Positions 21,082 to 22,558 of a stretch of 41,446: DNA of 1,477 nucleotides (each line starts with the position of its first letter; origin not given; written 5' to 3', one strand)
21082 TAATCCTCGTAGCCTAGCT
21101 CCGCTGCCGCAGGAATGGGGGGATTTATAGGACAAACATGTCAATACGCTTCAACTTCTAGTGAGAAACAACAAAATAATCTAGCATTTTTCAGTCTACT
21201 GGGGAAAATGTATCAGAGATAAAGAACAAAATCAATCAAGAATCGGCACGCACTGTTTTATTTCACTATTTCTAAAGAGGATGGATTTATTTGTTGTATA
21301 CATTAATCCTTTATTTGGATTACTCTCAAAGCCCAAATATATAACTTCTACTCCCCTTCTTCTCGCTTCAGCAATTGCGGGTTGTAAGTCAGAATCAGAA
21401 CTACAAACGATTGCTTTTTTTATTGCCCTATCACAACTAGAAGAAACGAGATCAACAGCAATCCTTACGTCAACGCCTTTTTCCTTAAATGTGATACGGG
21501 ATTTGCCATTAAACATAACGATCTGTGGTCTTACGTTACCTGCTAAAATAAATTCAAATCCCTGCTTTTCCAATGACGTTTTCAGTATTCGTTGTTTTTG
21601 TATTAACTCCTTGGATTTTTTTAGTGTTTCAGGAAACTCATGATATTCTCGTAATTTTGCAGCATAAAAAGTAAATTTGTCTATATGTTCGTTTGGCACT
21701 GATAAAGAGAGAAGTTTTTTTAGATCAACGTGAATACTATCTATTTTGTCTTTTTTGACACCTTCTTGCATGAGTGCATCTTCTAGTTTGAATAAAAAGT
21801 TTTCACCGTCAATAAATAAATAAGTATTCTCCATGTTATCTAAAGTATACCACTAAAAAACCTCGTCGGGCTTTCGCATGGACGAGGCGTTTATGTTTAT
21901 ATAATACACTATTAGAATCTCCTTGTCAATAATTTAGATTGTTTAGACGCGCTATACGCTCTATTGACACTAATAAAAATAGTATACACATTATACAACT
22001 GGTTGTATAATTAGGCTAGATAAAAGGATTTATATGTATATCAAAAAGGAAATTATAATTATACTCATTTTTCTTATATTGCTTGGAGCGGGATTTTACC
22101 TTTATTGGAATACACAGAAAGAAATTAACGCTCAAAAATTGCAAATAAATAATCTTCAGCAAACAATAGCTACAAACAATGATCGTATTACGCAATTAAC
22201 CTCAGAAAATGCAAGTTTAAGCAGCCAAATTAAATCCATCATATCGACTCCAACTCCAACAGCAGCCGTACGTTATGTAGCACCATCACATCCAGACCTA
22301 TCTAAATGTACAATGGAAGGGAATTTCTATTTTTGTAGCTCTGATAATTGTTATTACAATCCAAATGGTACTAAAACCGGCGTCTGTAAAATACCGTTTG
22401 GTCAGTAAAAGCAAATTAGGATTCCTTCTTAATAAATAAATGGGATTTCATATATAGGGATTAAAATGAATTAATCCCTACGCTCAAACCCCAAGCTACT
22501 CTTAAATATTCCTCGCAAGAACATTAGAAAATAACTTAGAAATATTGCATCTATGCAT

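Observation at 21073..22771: Low-GC 1.65-kb insertion inside the codons of the FtsZ C-terminal peptide, with the displaced original ftsZ tail still readable at the far junction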

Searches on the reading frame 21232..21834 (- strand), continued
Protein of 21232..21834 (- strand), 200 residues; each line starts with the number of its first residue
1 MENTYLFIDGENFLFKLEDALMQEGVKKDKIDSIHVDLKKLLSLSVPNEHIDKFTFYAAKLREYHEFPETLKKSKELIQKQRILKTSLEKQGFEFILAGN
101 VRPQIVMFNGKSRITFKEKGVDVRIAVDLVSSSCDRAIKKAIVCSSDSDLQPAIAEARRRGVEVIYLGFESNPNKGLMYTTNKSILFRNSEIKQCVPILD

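Call 59: search_protein_families(library=pfam, proteins=[L109:9189-9764:+], max_evalue=0.001)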
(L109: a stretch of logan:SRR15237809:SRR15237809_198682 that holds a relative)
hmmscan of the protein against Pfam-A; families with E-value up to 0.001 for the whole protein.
L109:9189-9764:+ (191 aa): 0 families

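Call 62: find_encoding_contigs(protein=P0322, flank=10000, max_places=2)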
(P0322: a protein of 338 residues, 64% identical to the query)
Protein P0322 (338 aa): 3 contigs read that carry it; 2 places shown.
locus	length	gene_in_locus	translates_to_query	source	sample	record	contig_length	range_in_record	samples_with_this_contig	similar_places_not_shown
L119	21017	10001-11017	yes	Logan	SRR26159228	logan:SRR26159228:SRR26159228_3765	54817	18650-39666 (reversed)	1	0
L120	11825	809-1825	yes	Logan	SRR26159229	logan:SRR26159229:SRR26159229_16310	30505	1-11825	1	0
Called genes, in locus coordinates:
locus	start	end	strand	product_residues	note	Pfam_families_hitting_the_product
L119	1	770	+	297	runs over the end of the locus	PF02388:FemAB, PF13480:Acetyltransf_6 (weak), PF02388:FemAB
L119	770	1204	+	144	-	PF01219:DAGK_prokar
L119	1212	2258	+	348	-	PF00953:Glycos_transf_4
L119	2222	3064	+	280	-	PF01177:Asp_Glu_race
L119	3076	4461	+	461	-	PF08245:Mur_ligase_M, PF02875:Mur_ligase_C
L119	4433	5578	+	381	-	PF01098:FTSW_RODA_SPOVE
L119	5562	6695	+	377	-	PF03033:Glyco_transf_28, PF04101:Glyco_tran_28_C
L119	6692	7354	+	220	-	-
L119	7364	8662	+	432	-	PF11104:PilM_2 (faint), PF14450:FtsA (weak), PF02491:SHS2_FTSA, PF06723:MreB_Mbl, PF14450:FtsA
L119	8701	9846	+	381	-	PF00091:Tubulin, PF12327:FtsZ_C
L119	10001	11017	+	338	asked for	PF00589:Phage_integrase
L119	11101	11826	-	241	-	-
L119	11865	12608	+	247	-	-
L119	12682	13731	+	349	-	PF05144:Phage_CRI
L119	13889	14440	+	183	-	-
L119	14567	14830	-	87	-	-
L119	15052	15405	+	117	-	-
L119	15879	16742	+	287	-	PF14305:ATPgrasp_TupA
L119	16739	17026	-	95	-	-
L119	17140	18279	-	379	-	PF13439:Glyco_transf_4 (weak), PF00534:Glycos_transf_1, PF13692:Glyco_trans_1_4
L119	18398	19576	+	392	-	PF07787:TMEM43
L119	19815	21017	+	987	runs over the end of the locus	PF00133:tRNA-synt_1, PF01406:tRNA-synt_1e (faint), PF09334:tRNA-synt_1g, PF08264:Anticodon_1, PF19302:DUF5915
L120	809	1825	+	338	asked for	PF00589:Phage_integrase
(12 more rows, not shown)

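Call 63: find_encoding_contigs(protein=P0300, flank=10000, max_places=2)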
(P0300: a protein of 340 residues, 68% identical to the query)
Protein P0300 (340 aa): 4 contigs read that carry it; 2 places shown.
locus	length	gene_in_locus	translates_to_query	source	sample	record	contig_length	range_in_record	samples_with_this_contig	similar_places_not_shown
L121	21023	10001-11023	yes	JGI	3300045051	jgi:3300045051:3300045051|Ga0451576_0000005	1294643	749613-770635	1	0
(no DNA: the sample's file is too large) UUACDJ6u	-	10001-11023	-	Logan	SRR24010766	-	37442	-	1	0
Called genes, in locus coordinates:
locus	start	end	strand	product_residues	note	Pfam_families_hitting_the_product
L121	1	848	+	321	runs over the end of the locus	PF02674:Colicin_V, PF00188:CAP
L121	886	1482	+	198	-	PF00753:Lactamase_B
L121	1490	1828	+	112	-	PF04020:Phage_holin_4_2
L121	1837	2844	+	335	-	PF02388:FemAB (weak), PF13480:Acetyltransf_6, PF02388:FemAB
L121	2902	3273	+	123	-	PF01219:DAGK_prokar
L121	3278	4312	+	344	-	PF00953:Glycos_transf_4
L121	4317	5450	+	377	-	PF01098:FTSW_RODA_SPOVE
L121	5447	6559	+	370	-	PF03033:Glyco_transf_28, PF04101:Glyco_tran_28_C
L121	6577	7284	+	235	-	PF08478:POTRA_1 (faint)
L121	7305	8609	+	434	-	PF14450:FtsA (weak), PF02491:SHS2_FTSA, PF06723:MreB_Mbl, PF06277:EutA (weak), PF14450:FtsA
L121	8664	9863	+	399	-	PF00091:Tubulin, PF12327:FtsZ_C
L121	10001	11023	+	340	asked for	PF00589:Phage_integrase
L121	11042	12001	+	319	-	PF14022:DUF4238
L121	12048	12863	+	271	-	-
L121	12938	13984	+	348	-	PF05144:Phage_CRI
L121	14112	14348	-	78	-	PF07927:HicA_toxin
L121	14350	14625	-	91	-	-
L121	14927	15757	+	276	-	-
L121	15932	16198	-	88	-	-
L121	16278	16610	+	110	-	PF13620:CarboxypepD_reg (weak)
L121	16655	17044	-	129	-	-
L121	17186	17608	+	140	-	PF01047:MarR, PF12802:MarR_2 (weak), PF13463:HTH_27 (weak)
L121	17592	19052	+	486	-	PF25919:BSH_CusB (faint), PF00364:Biotin_lipoyl (faint), PF25973:BSH_CzcB (faint)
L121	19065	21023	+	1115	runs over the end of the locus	PF00873:ACR_tran, PF02355:SecD_SecF_C (faint), PF00873:ACR_tran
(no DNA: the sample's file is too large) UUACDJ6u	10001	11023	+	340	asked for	PF00589:Phage_integrase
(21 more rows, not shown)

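Call 66: search_protein_families(library=phrogs, proteins=[window:21232-21834:-, L083:348-1364:+, L115:12994-14034:+, L115:12104-12919:+, L115:11020-11724:-], max_evalue=0.001)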
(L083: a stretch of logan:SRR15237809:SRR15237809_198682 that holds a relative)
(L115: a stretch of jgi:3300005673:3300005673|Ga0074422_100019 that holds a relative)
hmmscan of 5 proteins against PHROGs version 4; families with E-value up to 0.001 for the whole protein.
window:21232-21834:- (200 aa): 2 families
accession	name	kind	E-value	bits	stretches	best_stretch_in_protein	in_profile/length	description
phrog_7929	-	unknown function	4.7e-10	40.6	1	3-191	5-185/210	-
phrog_5783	-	unknown function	2.7e-08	34.7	1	113-169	146-202/246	-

L083:348-1364:+ (338 aa): 6 families
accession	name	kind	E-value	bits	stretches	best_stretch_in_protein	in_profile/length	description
phrog_1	-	integration and excision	1e-50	174.7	1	11-296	173-455/611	integrase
phrog_216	-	integration and excision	6e-31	108.7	1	67-291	16-238/301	integrase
phrog_7685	-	integration and excision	8.3e-14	52.7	1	177-286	127-232/240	integrase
phrog_23271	-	unknown function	6.1e-07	30.3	1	236-278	10-51/67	-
phrog_7269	-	integration and excision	1.9e-05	25.5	1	237-291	30-83/89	integrase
phrog_5127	-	integration and excision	0.00028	21.5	0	74-277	164-334/355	integrase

L115:12994-14034:+ (346 aa): 1 family
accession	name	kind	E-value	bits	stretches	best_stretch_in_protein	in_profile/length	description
phrog_702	-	DNA, RNA and nucleotide metabolism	8.7e-23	82.1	1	1-316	2-332/382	replication protein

L115:12104-12919:+ (271 aa): 0 families

L115:11020-11724:- (234 aa): 1 family
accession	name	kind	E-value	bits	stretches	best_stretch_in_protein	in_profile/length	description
phrog_3983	-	unknown function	0.00018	22.2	0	44-103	33-84/165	-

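Call 67: search_protein_families(library=padloc, proteins=[window:21232-21834:-], max_evalue=0.01)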
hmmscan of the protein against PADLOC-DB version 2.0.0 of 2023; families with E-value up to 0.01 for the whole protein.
window:21232-21834:- (200 aa): 2 families
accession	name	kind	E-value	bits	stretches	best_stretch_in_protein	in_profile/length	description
PDLC04163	HEC-09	-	1e-10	39.6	1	2-160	2-145/203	-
PDLC01154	NYN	-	3.4e-08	31.2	1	115-186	225-294/310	"LabA-like protein, NYN family nuclease"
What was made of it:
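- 21232..21834 (-): NYN-domain (PIN-like nuclease, LabA/DUF88) gene, the last gene before the right end. PADLOC hits HEC-09 and NYN (call 67).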

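Call 80: search_dna_similar(query=L083:348-1364:+, collection=phages, mode=protein, max_rows=8)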
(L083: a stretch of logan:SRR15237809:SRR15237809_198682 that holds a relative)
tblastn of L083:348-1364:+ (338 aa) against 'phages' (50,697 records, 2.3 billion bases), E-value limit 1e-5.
Records with a match: 332; places in all: 332; records where one place covers at least 80% of the query: 10.
Best place of each record, by identity: <60% 332.
By first word of the organism name: Klebsiella 63; Streptococcus 52; Arthrobacter 29; Escherichia 24; Yersinia 24; Salmonella 18; Staphylococcus 17; Paenibacillus 15; Bacteriophage 12; Gordonia 10; and 28 more.
By host as written in the record: Klebsiella pneumoniae 49; - 34; Yersinia pestis EV76-CN 17; Arthrobacter globiformis B-2979 11; Arthrobacter globiformis NRRL B-2979 SEA 10; Paenibacillus larvae 9; Gordonia terrae 3612 9; Arthrobacter globiformis NRRL B-2979 8; and 121 more.
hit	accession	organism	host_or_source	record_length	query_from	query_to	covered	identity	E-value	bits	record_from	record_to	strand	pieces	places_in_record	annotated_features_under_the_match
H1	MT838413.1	Bacteriophage sp.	human fecal samples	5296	8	289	83%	26.1%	3e-8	61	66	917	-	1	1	record has no annotation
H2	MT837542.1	Bacteriophage sp.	human fecal samples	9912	33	331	88%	24.4%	2e-7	59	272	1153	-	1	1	record has no annotation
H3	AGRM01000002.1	Salmonella enterica subsp. houtenae str. ATCC BAA-1581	Homo sapiens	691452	1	289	86%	24.8%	1e-8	62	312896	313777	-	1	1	tyrosine recombinase XerD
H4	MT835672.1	Bacteriophage sp.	human fecal samples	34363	8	289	83%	25.3%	6e-10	67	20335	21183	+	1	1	record has no annotation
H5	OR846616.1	Enterococcus phage Efs 1-1-1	Enterococcus faecalis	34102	8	284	82%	25.0%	4e-8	61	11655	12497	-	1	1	record has no annotation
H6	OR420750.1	Roseobacter phage CRP-361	Paracoccaceae bacterium strain FZCC0042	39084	42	270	68%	30.1%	3e-8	61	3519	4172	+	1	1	integrase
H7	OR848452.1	Listeria phage LM 4-14-1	Listeria monocytogenes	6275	7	277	80%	25.3%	3e-11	70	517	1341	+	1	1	record has no annotation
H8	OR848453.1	Listeria phage LM 4-14-1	Listeria monocytogenes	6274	7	277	80%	25.3%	3e-11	70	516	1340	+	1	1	record has no annotation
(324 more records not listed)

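Call 81: search_dna_similar(query=L115:12994-14034:+, collection=phages, mode=protein, max_rows=8)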
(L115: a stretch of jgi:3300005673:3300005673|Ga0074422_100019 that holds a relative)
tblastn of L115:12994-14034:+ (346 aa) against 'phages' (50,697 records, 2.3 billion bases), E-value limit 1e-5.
Records with a match: 4; places in all: 4; records where one place covers at least 80% of the query: 4.
Best place of each record, by identity: <60% 4.
By first word of the organism name: Phage 2; Inoviridae 1; Lentisphaerae 1.
By host as written in the record: Lentisphaerae bacterium WC36 2; - 2.
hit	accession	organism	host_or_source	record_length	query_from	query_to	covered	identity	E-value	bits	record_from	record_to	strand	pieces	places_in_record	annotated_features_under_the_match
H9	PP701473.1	Phage WC36-1-filamentous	Lentisphaerae bacterium WC36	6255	3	317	91%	24.0%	6e-7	57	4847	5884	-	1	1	record has no annotation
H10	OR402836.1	Phage WC36-1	-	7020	3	317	91%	24.0%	6e-7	57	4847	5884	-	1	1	record has no annotation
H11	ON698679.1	Inoviridae phage WC36-1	-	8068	3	317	91%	24.0%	7e-7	57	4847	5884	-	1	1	record has no annotation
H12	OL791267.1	Lentisphaerae phage WC36-1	Lentisphaerae bacterium WC36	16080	3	317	91%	24.0%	7e-7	57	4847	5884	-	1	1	record has no annotation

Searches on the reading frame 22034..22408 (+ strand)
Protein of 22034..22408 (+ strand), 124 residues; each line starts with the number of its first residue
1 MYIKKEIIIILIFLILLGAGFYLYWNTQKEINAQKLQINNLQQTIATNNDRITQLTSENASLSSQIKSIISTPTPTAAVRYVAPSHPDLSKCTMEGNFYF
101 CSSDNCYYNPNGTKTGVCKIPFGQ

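Call 7: search_protein_families(library=pfam, proteins=[window:22034-22408:+], max_evalue=0.01)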
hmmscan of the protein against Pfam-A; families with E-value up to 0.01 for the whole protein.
window:22034-22408:+ (124 aa): 3 families
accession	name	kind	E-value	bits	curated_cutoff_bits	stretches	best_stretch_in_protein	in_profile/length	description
PF04977.20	DivIC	-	0.00023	21.3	28.9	1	9-63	4-58/80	Septum formation initiator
PF23204.1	KIF21A_2nd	-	0.0017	19.1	27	1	28-62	8-42/90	KIF21A-like domain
PF17082.10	Spc29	-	0.007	16.7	31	1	26-78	122-174/245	Spindle Pole Component 29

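Call 66: search_protein_families(library=phrogs, proteins=[window:22034-22408:+], max_evalue=0.001)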
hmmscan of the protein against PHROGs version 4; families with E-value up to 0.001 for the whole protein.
window:22034-22408:+ (124 aa): 2 families
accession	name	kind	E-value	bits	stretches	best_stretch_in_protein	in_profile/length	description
phrog_739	-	lysis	5.9e-05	24.3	1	7-67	9-65/122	Rz-like spanin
phrog_89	-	lysis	0.00078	20.4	0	10-66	5-66/143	Rz-like spanin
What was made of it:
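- Tried and rejected: The DivIC and Rz-spanin hits are sub-threshold matches over a coiled coil (calls 7, 66).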

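Call 67: search_protein_families(library=padloc, proteins=[window:22034-22408:+], max_evalue=0.01)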
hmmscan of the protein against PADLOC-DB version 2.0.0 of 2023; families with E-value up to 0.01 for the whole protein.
window:22034-22408:+ (124 aa): 0 families

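Call 78: search_protein_representatives(protein=window:22034-22408:+)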
Query: 124 residues. Proteins with E-value up to 0.001 (for the whole library): 24; up to 1e-10: 8; up to 1e-30: 1. The best 24 are listed.
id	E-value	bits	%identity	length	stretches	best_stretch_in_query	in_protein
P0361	2.8e-35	137.2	55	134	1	3-121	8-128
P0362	1.8e-23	99.1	48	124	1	2-121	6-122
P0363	1.2e-21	93.2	48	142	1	33-121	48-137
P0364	9.1e-18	80.7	68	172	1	64-120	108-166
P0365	1.1e-17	80.5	42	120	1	36-120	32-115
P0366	4.4e-11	59.1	42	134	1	2-86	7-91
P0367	4.5e-11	59.1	44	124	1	7-90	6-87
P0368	8.5e-11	58.2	47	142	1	6-88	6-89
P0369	2.5e-10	56.7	41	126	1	6-83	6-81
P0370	1.8e-09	54.0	41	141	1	2-79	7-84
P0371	5.3e-09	52.4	43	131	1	1-83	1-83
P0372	2.2e-08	50.4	45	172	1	4-89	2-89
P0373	1.4e-07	47.8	38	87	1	8-82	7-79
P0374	1.8e-07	47.5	46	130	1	15-82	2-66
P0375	2.2e-07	47.2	44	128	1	15-85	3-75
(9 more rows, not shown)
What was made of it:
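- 22034..22408 (+): 124-aa cargo protein with an N-terminal membrane anchor and a coiled coil; function unknown. 24 representatives at E<=1e-3, nearly all of similar size (call 78).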
